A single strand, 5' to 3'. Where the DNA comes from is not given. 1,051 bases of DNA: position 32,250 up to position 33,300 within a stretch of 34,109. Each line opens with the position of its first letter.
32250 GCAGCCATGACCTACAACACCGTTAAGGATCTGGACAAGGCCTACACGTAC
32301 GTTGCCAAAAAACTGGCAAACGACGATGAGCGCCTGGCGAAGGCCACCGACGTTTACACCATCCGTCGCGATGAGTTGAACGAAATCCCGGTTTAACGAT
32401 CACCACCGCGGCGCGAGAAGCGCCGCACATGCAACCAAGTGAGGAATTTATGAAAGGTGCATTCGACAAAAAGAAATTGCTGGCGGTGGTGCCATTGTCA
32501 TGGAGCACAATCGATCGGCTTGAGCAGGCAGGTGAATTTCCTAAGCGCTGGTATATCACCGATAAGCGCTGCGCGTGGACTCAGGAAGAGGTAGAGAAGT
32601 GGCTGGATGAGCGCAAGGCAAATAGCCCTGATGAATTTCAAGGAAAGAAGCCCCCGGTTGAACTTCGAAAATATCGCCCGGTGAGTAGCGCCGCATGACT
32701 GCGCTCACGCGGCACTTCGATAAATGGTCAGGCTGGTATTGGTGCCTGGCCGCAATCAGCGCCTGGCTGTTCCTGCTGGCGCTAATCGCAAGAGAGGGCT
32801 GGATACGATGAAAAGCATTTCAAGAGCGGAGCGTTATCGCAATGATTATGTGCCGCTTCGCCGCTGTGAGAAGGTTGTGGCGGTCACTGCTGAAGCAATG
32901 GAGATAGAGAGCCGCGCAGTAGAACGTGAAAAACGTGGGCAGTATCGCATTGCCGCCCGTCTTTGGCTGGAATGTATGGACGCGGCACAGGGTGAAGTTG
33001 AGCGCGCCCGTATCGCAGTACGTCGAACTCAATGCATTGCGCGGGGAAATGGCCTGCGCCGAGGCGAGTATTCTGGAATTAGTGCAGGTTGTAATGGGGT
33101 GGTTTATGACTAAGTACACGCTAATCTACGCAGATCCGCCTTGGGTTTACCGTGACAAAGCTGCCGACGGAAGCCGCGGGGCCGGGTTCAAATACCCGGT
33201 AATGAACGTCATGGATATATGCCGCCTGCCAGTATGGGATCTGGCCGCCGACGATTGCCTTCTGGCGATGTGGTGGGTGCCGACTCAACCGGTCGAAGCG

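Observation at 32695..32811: Unannotated 38-aa single-TM peptide tightly coupled between the AlpA-like and PerC-like genes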

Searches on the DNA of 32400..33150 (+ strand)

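Call 3: search_dna_similar(query=window:32400-33150:+, collection=phages, mode=distant, max_rows=40)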
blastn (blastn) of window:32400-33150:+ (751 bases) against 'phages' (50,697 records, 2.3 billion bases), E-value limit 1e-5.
Records with a match: 36; places in all: 36; records where one place covers at least 80% of the query: 36.
Best place of each record, by identity: 60-80% 36.
By first word of the organism name: Escherichia 16; Salmonella 12; Klebsiella 4; Enterobacter 3; phage 1.
By host as written in the record: Escherichia coli O157:H7 4; - 4; Salmonella enterica subsp. enterica serovar Heidelberg 3; Escherichia coli 2; pathenogenic Salmonella bacterium 2; Salmonella enterica serovar Typhimurium strain LT2 2; Salmonella enterica 2; Escherichia coli O103:H25 strain NIPH-11060424/NVH-734 2; and 13 more.
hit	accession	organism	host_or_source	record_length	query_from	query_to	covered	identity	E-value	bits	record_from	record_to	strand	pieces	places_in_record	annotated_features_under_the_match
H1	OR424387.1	Escherichia phage HEMP4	Escherichia coli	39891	2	751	100%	71.3%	3e-101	374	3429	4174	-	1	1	record has no annotation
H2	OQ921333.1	Escherichia phage vB_EcoP_PAS61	Escherichia coli strain A11-1675 ...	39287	2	751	100%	71.1%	3e-95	354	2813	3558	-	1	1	hypothetical protein (x2) | transcriptional regulator | adenine DNA methyltransferase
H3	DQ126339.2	Escherichia phage phiV10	Escherichia coli O157:H7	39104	2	751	100%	70.9%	3e-95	355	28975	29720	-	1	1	putative transcriptional activator | putative transcriptional regulator | putative integral membrane protein | putative adenine methylase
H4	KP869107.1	Escherichia coli O157 typing phage 9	Escherichia coli O157:H7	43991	2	751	100%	70.9%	3e-95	355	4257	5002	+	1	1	PerC transcriptional activator | regulatory protein | hypothetical protein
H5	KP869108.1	Escherichia coli O157 typing phage 10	Escherichia coli O157:H7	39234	2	751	100%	70.9%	3e-95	355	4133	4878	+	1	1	PerC transcriptional activator | regulatory protein | hypothetical protein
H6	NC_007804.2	Escherichia phage phiV10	Escherichia coli O157:H7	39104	2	751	100%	70.9%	3e-95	355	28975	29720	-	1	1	transcriptional activator | AlpA family regulatory protein | membrane protein | DNA methyltransferase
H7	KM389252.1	Escherichia phage Phi05_2388 B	-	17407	2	751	100%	70.8%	3e-94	351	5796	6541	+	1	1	record has no annotation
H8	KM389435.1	Escherichia phage Phi05_1999 B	-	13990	2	751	100%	70.8%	3e-94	351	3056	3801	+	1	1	record has no annotation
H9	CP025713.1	Escherichia phage YDC107_2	Escherichia coli YCD107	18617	2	751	100%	70.8%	3e-94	351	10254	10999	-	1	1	perC transcriptional activator family protein | prophage CP4-57 regulatory family protein | putative membrane protein | MT-A70 family protein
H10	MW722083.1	Escherichia phage vB_EcoP_ZX5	Escherichia coli YO1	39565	2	751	100%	70.8%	3e-94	351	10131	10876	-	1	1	transcriptional activator | AlpA family phage regulatory protein | hypothetical protein | adenine DNA methyltransferase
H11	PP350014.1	phage PH444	-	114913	2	751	100%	70.8%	3e-94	351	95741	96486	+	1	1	record has no annotation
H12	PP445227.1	Escherichia phage EC.W1-9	Escherichia coli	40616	2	751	100%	70.8%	3e-94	351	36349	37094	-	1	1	hypothetical protein (x2) | transcriptional regulator | denine DNA methyltransferase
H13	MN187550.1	Escherichia phage phiv142-3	Escherichia coli DE142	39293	2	751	100%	70.7%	3e-95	354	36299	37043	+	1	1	hypothetical protein | putative regulatory protein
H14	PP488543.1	Escherichia phage BP9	Escherichia coli SL19-2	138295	2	751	100%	70.6%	1e-92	346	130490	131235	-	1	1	hypothetical protein | DNA-binding transcriptional regulator AlpA | N6-adenosine-specific RNA methylase IME4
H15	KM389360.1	Escherichia phage Phi05_1387 B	-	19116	2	746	99%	70.7%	3e-94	352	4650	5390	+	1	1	record has no annotation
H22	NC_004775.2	Salmonella phage epsilon15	Salmonella enterica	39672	2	714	95%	72.1%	3e-101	375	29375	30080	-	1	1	transcriptional activator | excisionase and transcriptional regulator | membrane protein | stem-loop; transcriptional pausing | hypothetical protein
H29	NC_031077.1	Enterobacter phage Tyrion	Enterobacter sp. CT7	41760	2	680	90%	72.3%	2e-97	362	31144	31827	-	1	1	transcriptional activator | AlpA family regulatory protein | membrane protein | ribosome_binding_site (x3)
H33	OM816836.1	Klebsiella phage vB_KpnP_BUCT711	Klebsiella pneumoniae BUCT711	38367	1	661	88%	69.3%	1e-67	263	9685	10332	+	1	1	hypothetical protein | AlpA family regulatory protein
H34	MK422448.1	Klebsiella phage ST512-KPC3phi13.3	Klebsiella pneumoniae ST512-KPC3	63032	2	661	88%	68.1%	2e-59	235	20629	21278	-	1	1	PerC family transcriptional regulator | AlpA family regulatory protein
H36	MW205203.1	Enterobacter phage BUCT554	Enterobacter cloacae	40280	1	626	83%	68.9%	6e-59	234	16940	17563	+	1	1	AlpA family regulatory protein | PerC family transcriptional regulator | hypothetical protein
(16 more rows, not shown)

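Call 4: search_dna_similar(query=window:32400-33150:+, collection=ecoli_genomes, mode=near, max_rows=30)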
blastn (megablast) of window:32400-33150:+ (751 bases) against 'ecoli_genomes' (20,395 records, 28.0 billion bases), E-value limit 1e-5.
No match.

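Call 5: get_annotated_region(hit=H6, flank=2500)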
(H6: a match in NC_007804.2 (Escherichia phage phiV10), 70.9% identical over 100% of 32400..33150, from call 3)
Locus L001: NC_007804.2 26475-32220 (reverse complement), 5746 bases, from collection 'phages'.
description: Escherichia phage phiV10, complete genome.
organism: Escherichia phage phiV10 (NCBI taxid 343516)
taxonomy: Viruses; Duplodnaviria; Heunggongvirae; Uroviricota; Caudoviricetes; Uetakevirus; Uetakevirus phiV10
host: Escherichia coli O157:H7; source: -; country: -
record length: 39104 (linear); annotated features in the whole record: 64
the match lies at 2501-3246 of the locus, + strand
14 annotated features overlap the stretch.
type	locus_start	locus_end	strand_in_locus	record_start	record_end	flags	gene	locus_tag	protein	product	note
CDS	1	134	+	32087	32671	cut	-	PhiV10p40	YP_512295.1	helix-turn-helix domain-containing protein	two helix-turn-helix motifs (Pfam Accession Number PF01381); similar to putative repressor epsilon15p38 from ...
regulatory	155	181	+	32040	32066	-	-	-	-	terminator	putative rho-independent terminator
CDS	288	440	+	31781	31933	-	-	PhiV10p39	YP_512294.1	hypothetical protein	similar to hypothetical protein epsilon15p37 from Enterobacteria phage epsilon15, Accession Number NP_848245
CDS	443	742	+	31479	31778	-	-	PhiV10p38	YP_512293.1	hypothetical protein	similar to hypothetical protein epsilon15p36 from Enterobacteria phage epsilon15, Accession Number NP_848244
CDS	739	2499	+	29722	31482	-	-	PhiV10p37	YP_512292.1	RecT-like ssDNA annealing protein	fusion of RecE (exodeoxyribonuclease VIII) and RecT (single-strand annealing protein) recombination proteins; ...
CDS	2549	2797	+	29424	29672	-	-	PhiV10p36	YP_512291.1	AlpA family regulatory protein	belongs to Phage_AlpA family, Pfam Accession Number PF05930. Similar to Hypothetical protein epsilon15p33 from ...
CDS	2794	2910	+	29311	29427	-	-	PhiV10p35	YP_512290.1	membrane protein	one C terminal transmembrane helix predicted; similar to hypothetical protein epsilon15p32 from Enterobacteria phage ...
CDS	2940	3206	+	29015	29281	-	-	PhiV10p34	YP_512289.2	transcriptional activator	identified by similarity: Pfam Accession Number PF06069 (PerC transcriptional activator family)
CDS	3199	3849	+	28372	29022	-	-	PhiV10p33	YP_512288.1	DNA methyltransferase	identified by similarity: prosite Accession Number PS00092 (N6_MTASE N-6 Adenine-specific DNA methylases signature)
CDS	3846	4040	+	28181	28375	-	-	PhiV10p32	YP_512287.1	DUF1382 family protein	belongs to DUF1382 family, Pfam Accession Number PF07131; similar to gp9, Escherichia coli O84:H4 strain 4795/97 ...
CDS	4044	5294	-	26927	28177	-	-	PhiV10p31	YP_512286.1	integrase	identified by similarity: conserved domain database Accession Number cd00801 (INT_P4 Bacteriophage P4 integrase family)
regulatory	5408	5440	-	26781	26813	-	-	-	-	terminator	putative rho-independent terminator; predicted by GCG terminator program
CDS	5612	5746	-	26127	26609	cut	-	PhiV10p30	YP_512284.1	Rz-like spanin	predicted secretion signal; similar to putative Rz-like protein, epsilon15p26,from Enterobacteria phage epsilon15, ...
CDS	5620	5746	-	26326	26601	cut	-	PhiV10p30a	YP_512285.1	Rz-like spanin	predicted signal peptidase II cleavage /lipid attachment site (prosite PS00013)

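Call 6: get_annotated_region(hit=H22, flank=2500)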
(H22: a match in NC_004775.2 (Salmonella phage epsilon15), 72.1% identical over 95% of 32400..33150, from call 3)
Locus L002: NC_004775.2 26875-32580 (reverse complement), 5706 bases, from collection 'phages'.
description: Enterobacteria phage epsilon15, complete genome.
organism: Salmonella phage epsilon15 (NCBI taxid 215158)
taxonomy: Viruses; Duplodnaviria; Heunggongvirae; Uroviricota; Caudoviricetes; Uetakevirus; Uetakevirus epsilon15
host: Salmonella enterica; source: -; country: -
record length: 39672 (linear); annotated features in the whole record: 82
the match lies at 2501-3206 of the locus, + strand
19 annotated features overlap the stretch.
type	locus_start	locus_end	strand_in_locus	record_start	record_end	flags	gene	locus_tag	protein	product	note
protein_bind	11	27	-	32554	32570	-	-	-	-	repressor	lysogeny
protein_bind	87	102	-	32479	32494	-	-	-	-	repressor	lysogeny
CDS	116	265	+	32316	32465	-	-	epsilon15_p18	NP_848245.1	hypothetical protein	gp37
CDS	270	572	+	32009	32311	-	-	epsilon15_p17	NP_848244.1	hypothetical protein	gp36; GTG start codon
CDS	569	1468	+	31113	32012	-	-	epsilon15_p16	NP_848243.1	RecE-like recombination exonuclease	gp35; HHpred: 3sm4_A Exonuclease; 1.88A {Enterobacteria phage lambda}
CDS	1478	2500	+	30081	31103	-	-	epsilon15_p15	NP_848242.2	RecT-like ssDNA annealing protein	similar to Escherichia coli RecT protein: GenBank Accession Number P33228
stem_loop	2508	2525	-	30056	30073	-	-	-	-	-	stem-loop; transcriptional pausing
CDS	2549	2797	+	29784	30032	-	-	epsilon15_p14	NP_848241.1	excisionase and transcriptional regulator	gp33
CDS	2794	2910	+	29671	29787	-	-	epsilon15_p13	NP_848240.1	membrane protein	gp32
CDS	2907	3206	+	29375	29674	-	-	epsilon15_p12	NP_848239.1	transcriptional activator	gp31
CDS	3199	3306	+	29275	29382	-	-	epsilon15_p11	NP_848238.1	hypothetical protein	gp30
CDS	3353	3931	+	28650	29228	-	-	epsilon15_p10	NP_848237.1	DNA methyltransferase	HHpred: 5il2_A Mettl3; 6-adenosine methylation, 1.61A {Homo sapiens}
CDS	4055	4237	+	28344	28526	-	-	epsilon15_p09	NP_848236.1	serotype conversion: transacetylase repressor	-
protein_bind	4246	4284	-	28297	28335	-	-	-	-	RNaseIII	mRNA processing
CDS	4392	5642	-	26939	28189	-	-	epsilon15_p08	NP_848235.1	tyrosine-type recombinase/integrase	HHpred: 1z1b_A Integrase; 3.80A {Enterobacteria phage lambda}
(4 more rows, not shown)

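Call 7: get_annotated_region(hit=H29, flank=2500)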
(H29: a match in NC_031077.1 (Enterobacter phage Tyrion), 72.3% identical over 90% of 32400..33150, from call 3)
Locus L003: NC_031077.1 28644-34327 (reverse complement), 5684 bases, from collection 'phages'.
description: Enterobacter phage Tyrion, complete genome.
organism: Enterobacter phage Tyrion (NCBI taxid 1864623)
taxonomy: Viruses; Duplodnaviria; Heunggongvirae; Uroviricota; Caudoviricetes; Uetakevirus
host: Enterobacter sp. CT7; source: -; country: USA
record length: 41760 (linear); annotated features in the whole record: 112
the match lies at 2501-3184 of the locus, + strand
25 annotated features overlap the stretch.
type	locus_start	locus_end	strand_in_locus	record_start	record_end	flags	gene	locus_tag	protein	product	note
CDS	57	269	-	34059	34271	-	-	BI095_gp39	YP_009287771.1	hypothetical protein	BI095_gp39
regulatory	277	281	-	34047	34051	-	-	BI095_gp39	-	ribosome_binding_site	-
regulatory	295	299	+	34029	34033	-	-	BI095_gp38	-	ribosome_binding_site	-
CDS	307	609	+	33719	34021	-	-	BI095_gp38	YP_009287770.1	hypothetical protein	BI095_gp38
regulatory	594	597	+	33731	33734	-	-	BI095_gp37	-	ribosome_binding_site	-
CDS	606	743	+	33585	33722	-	-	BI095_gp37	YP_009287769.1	hypothetical protein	BI095_gp37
regulatory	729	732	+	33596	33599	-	-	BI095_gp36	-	ribosome_binding_site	-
CDS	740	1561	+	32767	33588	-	-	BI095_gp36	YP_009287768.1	exonuclease VIII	BI095_gp36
regulatory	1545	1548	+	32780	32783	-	-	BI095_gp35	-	ribosome_binding_site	-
CDS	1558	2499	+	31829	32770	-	-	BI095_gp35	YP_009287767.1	RecT-like ssDNA annealing protein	putative recombinase RecT; BI095_gp35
regulatory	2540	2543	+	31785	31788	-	-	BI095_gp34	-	ribosome_binding_site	-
CDS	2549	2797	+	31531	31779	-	-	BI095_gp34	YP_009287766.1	AlpA family regulatory protein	BI095_gp34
regulatory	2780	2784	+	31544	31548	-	-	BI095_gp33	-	ribosome_binding_site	-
CDS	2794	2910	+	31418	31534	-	-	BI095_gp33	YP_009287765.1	membrane protein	BI095_gp33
regulatory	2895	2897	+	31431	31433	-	-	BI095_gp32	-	ribosome_binding_site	-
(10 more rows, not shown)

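Call 21: get_annotated_region(hit=H36, flank=2500)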
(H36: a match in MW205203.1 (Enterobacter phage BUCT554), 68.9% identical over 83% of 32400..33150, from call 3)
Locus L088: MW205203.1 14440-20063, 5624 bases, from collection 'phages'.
description: Enterobacter phage BUCT554, complete genome.
organism: Enterobacter phage BUCT554 (NCBI taxid 2805859)
taxonomy: Viruses; Duplodnaviria; Heunggongvirae; Uroviricota; Caudoviricetes; Uetakevirus
host: Enterobacter cloacae; source: tissue fluid; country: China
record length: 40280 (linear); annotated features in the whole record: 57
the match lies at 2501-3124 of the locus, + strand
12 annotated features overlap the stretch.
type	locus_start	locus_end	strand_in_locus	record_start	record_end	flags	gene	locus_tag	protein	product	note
CDS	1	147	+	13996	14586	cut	-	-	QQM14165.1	transcriptional regulator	-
CDS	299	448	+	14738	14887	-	-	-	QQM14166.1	hypothetical protein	-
CDS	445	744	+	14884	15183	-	-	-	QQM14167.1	hypothetical protein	-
CDS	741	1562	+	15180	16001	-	-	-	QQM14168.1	PD-(D/E)XK nuclease-like domain-containing protein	-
CDS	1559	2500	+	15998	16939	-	-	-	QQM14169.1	recombinase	recombinase RecT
CDS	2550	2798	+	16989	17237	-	-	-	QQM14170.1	AlpA family regulatory protein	-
CDS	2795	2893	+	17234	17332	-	-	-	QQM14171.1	hypothetical protein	hypothetical protein P833_02749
CDS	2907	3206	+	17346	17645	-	-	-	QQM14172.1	PerC family transcriptional regulator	-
CDS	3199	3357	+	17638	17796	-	-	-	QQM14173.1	DUF1317 family protein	-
CDS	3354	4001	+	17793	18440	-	-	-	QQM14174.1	adenine methylase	-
CDS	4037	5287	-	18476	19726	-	-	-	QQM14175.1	site-specific integrase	-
CDS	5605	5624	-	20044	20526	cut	-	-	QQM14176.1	DUF2514 domain-containing protein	-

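Call 22: get_annotated_region(hit=H34, flank=2500)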
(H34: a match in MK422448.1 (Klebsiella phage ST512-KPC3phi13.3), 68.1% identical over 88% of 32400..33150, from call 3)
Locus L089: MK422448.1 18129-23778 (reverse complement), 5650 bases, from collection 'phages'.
description: Klebsiella phage ST512-KPC3phi13.3, complete genome.
organism: Klebsiella phage ST512-KPC3phi13.3 (NCBI taxid 2510471)
taxonomy: Viruses; Duplodnaviria; Heunggongvirae; Uroviricota; Caudoviricetes
host: Klebsiella pneumoniae ST512-KPC3; source: -; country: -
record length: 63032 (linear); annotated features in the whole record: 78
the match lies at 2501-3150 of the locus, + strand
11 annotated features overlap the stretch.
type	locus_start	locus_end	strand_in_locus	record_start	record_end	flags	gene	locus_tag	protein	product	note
CDS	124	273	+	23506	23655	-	-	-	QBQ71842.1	hypothetical protein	Hypothetical protein KPNIH14 26586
CDS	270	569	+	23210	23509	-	-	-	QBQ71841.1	hypothetical protein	-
CDS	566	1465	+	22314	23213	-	-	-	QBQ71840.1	endonuclease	-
CDS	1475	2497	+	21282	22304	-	-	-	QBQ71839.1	recombinational DNA repair protein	Recombinational DNA repair protein RecT (prophage associated)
CDS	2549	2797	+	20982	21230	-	-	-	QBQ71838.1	AlpA family regulatory protein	-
CDS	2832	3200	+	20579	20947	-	-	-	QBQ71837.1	PerC family transcriptional regulator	-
CDS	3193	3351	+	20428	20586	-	-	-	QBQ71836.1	hypothetical protein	Hypothetical protein, DUF1317 family protein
CDS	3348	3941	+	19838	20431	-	-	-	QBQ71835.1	adenine methylase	-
CDS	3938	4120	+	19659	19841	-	-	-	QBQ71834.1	hypothetical protein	-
CDS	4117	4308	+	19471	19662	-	-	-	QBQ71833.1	hypothetical protein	-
CDS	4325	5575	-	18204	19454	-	-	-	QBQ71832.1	integrase family protein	-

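Call 23: get_annotated_region(hit=H33, flank=2500)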
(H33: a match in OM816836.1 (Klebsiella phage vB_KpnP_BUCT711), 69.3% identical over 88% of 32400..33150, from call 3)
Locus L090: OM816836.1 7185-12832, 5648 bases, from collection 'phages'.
description: Klebsiella phage vB_KpnP_BUCT711, complete genome.
organism: Klebsiella phage vB_KpnP_BUCT711 (NCBI taxid 3012326)
taxonomy: Viruses; Duplodnaviria; Heunggongvirae; Uroviricota; Caudoviricetes; Uetakevirus
host: Klebsiella pneumoniae BUCT711; source: hospital sewage; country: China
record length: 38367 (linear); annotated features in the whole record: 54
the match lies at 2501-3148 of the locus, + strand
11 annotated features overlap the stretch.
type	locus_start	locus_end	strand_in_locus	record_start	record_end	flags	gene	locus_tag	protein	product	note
CDS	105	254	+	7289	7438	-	-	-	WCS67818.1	hypothetical protein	-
CDS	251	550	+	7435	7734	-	-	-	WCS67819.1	hypothetical protein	-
CDS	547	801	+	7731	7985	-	-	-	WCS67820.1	hypothetical protein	-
CDS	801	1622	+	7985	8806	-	-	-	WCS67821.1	PD-(D/E)XK nuclease-like domain-containing protein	-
CDS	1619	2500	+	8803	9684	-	-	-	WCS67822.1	recombinase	recombinase RecT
CDS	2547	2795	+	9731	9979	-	-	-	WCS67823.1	AlpA family regulatory protein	-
CDS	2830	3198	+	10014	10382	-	-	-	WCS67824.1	hypothetical protein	-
CDS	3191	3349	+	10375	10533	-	-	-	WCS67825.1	DUF1317 family protein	-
CDS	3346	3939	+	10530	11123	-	-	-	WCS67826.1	adenine methylase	-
CDS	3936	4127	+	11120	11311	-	-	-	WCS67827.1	hypothetical protein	-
CDS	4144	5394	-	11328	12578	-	-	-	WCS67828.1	site-specific integrase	-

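Call 75: search_dna_similar(query=L001:2700-3000:+, collection=ecoli_genomes, mode=near, max_rows=25, rows=spread)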
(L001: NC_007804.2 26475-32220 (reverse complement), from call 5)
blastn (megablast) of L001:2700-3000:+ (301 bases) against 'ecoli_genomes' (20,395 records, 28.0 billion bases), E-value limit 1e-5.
Records with a match: 539; places in all: 548; records where one place covers at least 80% of the query: 538.
Genomes with a match: 536 of 5426; with a place that covers at least 80% of the query: 535. Places per genome that has any: lowest 1, median 1, highest 2. On chromosomes: 545 places; on plasmids: 3.
Best place of each record, by identity: >=99% 214; 95-99% 325.
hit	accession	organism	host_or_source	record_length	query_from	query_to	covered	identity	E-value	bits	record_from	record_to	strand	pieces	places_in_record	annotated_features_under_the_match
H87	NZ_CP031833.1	Escherichia coli strain 2452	Homo sapiens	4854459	1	301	100%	100.0%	2e-155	556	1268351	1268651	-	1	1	helix-turn-helix transcriptional regulator | PerC family transcriptional regulator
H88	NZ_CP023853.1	Escherichia coli strain 2/0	Homo sapiens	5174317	1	301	100%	99.7%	8e-154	551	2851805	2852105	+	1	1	helix-turn-helix transcriptional regulator | PerC family transcriptional regulator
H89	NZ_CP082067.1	Escherichia coli strain MS20673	Homo sapiens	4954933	1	301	100%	99.7%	8e-154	551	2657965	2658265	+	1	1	helix-turn-helix transcriptional regulator | PerC family transcriptional regulator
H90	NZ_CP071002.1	Escherichia coli strain ECO_2_R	Homo sapiens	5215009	1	301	100%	99.7%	8e-154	551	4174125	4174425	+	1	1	helix-turn-helix transcriptional regulator | PerC family transcriptional regulator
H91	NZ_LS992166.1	Escherichia coli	-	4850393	1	301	100%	99.7%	8e-154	551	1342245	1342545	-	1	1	helix-turn-helix transcriptional regulator | PerC family transcriptional regulator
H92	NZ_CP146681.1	Escherichia coli strain MS 196-1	Homo sapiens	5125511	1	301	100%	99.3%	4e-152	545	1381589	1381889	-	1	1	helix-turn-helix transcriptional regulator | PerC family transcriptional regulator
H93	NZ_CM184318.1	Escherichia coli strain F11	food animal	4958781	1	301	100%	99.3%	4e-152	545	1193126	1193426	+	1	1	helix-turn-helix transcriptional regulator | PerC family transcriptional regulator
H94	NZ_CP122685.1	Escherichia coli strain ETEC4067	Sus scrofa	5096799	1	301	100%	99.0%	2e-150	540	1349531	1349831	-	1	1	helix-turn-helix transcriptional regulator | PerC family transcriptional regulator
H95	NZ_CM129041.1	Escherichia coli strain 500010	Homo sapiens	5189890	1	301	100%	99.0%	2e-150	540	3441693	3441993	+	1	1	helix-turn-helix transcriptional regulator | PerC family transcriptional regulator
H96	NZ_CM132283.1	Escherichia coli strain 18AR0366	Homo sapiens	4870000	1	301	100%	99.0%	2e-150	540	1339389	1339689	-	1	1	helix-turn-helix transcriptional regulator | PerC family transcriptional regulator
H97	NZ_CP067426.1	Escherichia coli O22:H8 strain 154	Rectal swab of live bovine cattle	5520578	1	301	100%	98.7%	8e-149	534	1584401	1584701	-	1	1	helix-turn-helix transcriptional regulator | PerC family transcriptional regulator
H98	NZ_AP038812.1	Escherichia coli strain 22-250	Gallus gallus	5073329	1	301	100%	98.7%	8e-149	534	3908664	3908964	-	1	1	helix-turn-helix transcriptional regulator | PerC family transcriptional regulator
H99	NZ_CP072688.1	Escherichia coli strain P4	Canis lupus familiaris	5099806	1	301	100%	98.3%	4e-147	529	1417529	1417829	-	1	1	helix-turn-helix transcriptional regulator | PerC family transcriptional regulator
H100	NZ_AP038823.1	Escherichia coli strain TB4328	Gallus gallus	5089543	1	301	100%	98.3%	4e-147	529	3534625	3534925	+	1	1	helix-turn-helix transcriptional regulator | PerC family transcriptional regulator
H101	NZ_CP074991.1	Escherichia coli strain 10159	Homo sapiens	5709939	1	301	100%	98.0%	2e-145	523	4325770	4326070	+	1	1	helix-turn-helix transcriptional regulator | PerC family transcriptional regulator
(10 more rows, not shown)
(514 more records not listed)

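Call 76: get_annotated_region(hit=H87, flank=1200)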
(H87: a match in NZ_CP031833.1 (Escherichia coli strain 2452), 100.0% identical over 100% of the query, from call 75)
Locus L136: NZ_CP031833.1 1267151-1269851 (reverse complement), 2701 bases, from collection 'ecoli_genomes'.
description: Escherichia coli strain 2452 chromosome, complete genome
organism: Escherichia coli strain 2452 (NCBI taxid 562)
replicon: chromosome; assembly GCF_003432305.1
host: Homo sapiens; source: -; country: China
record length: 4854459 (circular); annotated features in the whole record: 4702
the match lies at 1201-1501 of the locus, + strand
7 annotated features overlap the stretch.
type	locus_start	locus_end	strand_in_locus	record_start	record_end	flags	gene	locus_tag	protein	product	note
CDS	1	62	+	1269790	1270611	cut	-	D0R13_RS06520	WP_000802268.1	PD-(D/E)XK nuclease-like domain-containing protein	-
CDS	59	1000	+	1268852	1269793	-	-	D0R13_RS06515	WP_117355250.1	RecT family recombinase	-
CDS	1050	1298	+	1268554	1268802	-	-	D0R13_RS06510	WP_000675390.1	helix-turn-helix transcriptional regulator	-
CDS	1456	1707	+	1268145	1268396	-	-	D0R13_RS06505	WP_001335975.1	PerC family transcriptional regulator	-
CDS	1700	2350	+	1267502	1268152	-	-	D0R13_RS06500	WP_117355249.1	MT-A70 family methyltransferase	-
CDS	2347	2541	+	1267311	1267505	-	-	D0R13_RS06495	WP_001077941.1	DUF1382 family protein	-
CDS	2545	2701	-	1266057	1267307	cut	-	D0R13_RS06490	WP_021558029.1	tyrosine-type recombinase/integrase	-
